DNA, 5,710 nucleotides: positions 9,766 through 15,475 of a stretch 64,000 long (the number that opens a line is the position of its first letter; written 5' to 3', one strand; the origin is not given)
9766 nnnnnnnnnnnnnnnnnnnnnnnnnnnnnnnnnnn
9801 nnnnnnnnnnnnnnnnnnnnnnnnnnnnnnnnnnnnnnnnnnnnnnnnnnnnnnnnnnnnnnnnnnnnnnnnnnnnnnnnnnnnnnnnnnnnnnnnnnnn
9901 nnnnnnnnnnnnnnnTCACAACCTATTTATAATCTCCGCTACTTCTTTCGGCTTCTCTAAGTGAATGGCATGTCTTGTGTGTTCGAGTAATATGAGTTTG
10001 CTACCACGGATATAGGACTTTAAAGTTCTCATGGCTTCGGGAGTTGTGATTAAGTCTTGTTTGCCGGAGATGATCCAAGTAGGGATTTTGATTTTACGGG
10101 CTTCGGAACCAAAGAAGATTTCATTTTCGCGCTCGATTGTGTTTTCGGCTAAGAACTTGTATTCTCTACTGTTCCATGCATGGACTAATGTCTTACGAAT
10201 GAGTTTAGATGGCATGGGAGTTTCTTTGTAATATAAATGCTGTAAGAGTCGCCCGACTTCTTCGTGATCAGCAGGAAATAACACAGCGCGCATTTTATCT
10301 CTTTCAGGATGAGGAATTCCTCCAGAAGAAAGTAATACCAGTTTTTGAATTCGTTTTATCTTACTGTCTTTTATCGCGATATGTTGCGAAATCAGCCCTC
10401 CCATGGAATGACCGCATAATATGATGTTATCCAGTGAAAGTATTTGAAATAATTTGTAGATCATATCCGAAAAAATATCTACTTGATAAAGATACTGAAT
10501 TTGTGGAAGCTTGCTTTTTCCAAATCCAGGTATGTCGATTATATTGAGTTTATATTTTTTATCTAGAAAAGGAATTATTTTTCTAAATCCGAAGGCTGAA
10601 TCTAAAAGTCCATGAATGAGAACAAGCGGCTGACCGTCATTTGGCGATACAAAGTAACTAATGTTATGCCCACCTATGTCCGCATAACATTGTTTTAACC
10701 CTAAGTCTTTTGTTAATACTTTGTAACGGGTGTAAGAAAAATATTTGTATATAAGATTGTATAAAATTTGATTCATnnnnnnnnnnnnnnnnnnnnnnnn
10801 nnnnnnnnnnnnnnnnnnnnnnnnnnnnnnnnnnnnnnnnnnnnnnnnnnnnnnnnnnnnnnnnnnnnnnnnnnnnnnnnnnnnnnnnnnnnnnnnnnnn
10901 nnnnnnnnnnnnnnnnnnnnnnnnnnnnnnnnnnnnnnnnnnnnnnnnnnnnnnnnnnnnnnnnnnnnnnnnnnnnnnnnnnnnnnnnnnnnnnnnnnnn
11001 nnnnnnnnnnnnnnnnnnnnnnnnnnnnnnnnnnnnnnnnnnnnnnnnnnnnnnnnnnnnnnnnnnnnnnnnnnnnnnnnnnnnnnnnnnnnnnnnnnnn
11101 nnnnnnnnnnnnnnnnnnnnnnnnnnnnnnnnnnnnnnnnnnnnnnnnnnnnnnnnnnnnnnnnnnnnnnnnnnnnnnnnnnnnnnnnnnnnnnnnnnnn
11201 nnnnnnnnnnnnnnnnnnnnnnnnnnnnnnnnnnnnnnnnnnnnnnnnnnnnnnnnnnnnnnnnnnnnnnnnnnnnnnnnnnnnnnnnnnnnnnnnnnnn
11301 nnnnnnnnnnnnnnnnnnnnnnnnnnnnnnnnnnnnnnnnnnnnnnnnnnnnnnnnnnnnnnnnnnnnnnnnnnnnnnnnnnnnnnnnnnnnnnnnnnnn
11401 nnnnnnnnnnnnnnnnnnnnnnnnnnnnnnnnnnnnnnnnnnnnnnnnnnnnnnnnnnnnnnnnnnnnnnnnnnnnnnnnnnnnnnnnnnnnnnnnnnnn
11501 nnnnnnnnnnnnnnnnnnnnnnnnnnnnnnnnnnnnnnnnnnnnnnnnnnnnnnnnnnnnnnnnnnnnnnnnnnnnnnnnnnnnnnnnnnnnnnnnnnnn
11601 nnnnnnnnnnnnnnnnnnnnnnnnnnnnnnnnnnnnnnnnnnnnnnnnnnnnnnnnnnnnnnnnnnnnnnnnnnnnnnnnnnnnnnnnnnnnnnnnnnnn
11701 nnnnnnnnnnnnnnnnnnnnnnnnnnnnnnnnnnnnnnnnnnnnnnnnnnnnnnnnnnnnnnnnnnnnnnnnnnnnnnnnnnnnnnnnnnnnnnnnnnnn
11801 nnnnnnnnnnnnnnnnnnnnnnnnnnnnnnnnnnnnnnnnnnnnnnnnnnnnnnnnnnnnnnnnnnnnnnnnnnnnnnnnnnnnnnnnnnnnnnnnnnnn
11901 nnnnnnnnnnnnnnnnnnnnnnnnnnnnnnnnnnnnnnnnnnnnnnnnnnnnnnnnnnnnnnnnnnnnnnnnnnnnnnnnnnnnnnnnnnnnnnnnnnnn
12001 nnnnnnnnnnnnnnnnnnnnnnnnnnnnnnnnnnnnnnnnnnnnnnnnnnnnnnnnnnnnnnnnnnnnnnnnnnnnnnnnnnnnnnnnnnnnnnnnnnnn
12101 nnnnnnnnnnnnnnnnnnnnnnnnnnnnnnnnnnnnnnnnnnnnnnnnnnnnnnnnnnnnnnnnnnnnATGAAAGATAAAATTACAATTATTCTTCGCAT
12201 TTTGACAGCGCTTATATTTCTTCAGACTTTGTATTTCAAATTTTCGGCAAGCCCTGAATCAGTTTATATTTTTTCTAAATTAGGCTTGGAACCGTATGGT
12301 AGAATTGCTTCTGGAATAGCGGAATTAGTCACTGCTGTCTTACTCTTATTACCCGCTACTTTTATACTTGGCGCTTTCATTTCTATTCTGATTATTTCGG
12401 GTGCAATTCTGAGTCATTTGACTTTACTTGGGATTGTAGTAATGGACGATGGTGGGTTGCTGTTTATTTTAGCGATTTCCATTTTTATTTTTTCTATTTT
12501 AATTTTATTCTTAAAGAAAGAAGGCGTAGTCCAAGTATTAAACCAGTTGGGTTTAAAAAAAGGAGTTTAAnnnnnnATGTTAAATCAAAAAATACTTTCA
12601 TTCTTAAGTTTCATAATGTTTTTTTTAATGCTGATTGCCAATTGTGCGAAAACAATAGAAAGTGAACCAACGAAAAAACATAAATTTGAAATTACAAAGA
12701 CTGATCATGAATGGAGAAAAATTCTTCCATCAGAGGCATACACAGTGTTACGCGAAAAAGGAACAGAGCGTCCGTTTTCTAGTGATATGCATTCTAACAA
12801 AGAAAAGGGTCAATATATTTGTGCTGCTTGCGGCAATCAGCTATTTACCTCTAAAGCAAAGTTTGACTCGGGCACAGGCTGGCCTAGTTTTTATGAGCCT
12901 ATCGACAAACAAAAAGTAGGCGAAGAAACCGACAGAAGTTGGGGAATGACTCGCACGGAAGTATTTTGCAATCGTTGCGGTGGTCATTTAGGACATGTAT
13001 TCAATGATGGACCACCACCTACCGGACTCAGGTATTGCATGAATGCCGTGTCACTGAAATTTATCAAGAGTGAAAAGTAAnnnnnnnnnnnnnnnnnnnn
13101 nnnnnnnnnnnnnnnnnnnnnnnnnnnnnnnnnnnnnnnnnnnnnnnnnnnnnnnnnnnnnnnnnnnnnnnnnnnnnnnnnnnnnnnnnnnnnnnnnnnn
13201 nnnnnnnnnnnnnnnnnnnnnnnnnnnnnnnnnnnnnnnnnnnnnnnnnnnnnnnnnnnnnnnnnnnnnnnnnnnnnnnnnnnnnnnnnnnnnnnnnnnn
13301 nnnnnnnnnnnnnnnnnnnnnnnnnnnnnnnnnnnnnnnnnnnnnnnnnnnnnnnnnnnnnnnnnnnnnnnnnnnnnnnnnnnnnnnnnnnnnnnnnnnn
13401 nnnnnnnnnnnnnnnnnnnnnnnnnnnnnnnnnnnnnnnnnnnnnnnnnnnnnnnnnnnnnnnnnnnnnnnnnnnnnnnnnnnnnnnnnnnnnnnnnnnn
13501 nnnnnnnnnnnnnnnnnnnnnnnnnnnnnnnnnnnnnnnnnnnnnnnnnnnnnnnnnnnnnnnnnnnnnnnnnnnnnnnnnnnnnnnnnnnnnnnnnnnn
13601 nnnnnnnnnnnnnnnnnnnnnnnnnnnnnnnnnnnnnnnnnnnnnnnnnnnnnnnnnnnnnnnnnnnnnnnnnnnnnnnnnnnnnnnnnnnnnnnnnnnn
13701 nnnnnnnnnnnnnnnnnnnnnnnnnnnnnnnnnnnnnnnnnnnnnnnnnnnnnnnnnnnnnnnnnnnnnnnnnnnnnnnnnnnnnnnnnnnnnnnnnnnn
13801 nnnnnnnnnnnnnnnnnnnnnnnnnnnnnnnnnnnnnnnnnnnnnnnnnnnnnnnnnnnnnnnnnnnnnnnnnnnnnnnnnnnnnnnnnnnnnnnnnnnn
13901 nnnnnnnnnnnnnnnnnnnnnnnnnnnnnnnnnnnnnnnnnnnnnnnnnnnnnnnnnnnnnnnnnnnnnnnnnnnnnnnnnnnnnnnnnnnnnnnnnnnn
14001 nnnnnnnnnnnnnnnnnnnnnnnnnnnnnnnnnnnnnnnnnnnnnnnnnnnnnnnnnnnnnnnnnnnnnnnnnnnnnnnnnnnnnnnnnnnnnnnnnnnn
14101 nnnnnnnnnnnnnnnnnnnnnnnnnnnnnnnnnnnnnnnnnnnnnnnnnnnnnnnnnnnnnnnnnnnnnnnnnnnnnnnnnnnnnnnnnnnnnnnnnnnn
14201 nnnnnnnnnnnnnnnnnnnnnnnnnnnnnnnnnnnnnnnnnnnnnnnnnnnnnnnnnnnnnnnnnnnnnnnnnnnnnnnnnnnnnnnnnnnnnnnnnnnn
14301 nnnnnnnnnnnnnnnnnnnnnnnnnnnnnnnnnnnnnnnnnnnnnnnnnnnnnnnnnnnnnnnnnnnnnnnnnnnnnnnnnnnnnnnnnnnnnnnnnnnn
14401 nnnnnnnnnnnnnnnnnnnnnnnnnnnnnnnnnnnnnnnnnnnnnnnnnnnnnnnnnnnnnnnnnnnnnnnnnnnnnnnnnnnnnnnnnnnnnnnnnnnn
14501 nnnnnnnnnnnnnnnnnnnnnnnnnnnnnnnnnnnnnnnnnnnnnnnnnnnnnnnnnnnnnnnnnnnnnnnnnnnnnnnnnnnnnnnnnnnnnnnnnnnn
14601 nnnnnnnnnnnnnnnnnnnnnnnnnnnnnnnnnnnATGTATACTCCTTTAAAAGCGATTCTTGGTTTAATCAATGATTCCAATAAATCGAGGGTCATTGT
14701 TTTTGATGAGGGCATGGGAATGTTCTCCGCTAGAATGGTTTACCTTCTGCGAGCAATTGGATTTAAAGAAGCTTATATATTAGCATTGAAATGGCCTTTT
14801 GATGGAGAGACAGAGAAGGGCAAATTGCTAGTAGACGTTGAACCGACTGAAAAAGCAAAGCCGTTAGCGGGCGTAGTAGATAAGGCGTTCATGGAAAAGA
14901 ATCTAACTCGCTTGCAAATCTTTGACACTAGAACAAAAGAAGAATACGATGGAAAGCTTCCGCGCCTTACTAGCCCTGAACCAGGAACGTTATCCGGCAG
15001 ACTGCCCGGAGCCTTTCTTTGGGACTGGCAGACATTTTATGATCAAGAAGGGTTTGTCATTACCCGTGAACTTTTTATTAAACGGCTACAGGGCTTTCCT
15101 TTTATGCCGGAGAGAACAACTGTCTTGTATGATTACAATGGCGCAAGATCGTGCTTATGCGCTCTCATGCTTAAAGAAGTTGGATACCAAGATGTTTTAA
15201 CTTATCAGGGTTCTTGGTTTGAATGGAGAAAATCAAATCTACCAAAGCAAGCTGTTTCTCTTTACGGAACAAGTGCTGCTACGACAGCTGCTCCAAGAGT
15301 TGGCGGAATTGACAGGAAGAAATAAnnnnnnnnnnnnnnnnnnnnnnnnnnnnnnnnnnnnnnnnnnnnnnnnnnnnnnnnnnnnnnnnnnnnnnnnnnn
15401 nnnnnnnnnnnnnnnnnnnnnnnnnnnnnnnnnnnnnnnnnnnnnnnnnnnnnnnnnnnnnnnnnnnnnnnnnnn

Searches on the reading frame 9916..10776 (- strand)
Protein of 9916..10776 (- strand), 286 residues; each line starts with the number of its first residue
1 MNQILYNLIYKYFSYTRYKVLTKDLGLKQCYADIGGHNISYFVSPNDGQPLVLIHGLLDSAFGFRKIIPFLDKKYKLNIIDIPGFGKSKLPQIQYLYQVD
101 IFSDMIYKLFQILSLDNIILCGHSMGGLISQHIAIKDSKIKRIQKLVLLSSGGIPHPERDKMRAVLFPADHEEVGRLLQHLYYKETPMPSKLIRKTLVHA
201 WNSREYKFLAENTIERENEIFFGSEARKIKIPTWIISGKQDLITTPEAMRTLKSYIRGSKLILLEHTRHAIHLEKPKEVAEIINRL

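Call 46: search_protein_families(library=pfam, proteins=[window:9916-10776:-])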
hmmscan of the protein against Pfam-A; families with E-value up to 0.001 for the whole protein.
window:9916-10776:- (286 aa): 4 families
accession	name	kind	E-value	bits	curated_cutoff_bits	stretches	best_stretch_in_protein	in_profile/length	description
PF00561.26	Abhydrolase_1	-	1.2e-25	91.1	25.8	1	50-276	2-245/245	alpha/beta hydrolase fold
PF12697.13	Abhydrolase_6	-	7.5e-16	59.9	26.3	1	51-281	1-216/217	Alpha/beta hydrolase family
PF12146.15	Hydrolase_4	-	1.1e-15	58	27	1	51-275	7-238/239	Serine aminopeptidase, S33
PF07819.20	PGAP1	-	7.3e-06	26.3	24.3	1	106-151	76-127/233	PGAP1-like alpha/beta domain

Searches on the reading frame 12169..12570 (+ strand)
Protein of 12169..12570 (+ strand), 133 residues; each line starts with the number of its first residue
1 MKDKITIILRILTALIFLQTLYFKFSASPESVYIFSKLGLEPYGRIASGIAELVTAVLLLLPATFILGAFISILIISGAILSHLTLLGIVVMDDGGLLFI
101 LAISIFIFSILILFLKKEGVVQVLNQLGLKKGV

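Call 46: search_protein_families(library=pfam, proteins=[window:12169-12570:+])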
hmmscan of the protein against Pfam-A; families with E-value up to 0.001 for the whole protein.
window:12169-12570:+ (133 aa): 1 family
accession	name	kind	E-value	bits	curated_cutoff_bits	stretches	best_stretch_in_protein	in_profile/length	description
PF13564.11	DoxX_2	-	1e-06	29.2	26.3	1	8-85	1-83/103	DoxX-like family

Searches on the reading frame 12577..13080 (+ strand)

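Call 46: search_protein_families(library=pfam, proteins=[window:12577-13080:+])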
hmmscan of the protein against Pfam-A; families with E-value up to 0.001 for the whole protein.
window:12577-13080:+ (167 aa): 3 families
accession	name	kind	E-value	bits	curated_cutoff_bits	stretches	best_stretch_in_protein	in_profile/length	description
PF01641.26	SelR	-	1.1e-51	174.1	24.9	1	51-163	2-115/116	SelR domain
PF24046.1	At4g08330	-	6e-06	26.8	27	1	109-149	56-99/129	At4g08330 beta-tent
PF04828.22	GFA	-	0.00019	21.9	24.3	0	59-96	51-88/115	Glutathione-dependent formaldehyde-activating enzyme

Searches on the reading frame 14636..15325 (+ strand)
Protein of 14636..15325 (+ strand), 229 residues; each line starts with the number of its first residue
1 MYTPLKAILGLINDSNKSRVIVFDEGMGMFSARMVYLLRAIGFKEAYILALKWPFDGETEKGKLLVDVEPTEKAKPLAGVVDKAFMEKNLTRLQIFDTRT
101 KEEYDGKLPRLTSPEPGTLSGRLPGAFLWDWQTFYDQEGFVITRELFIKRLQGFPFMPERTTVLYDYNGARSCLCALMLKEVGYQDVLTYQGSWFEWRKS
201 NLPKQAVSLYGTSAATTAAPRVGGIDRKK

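Call 46: search_protein_families(library=pfam, proteins=[window:14636-15325:+])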
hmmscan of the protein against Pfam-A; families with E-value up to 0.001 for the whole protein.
window:14636-15325:+ (229 aa): 1 family
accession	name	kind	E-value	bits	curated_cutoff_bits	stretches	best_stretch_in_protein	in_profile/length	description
PF00581.25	Rhodanese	-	2.1e-13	51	22.2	1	92-199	15-101/102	Rhodanese-like domain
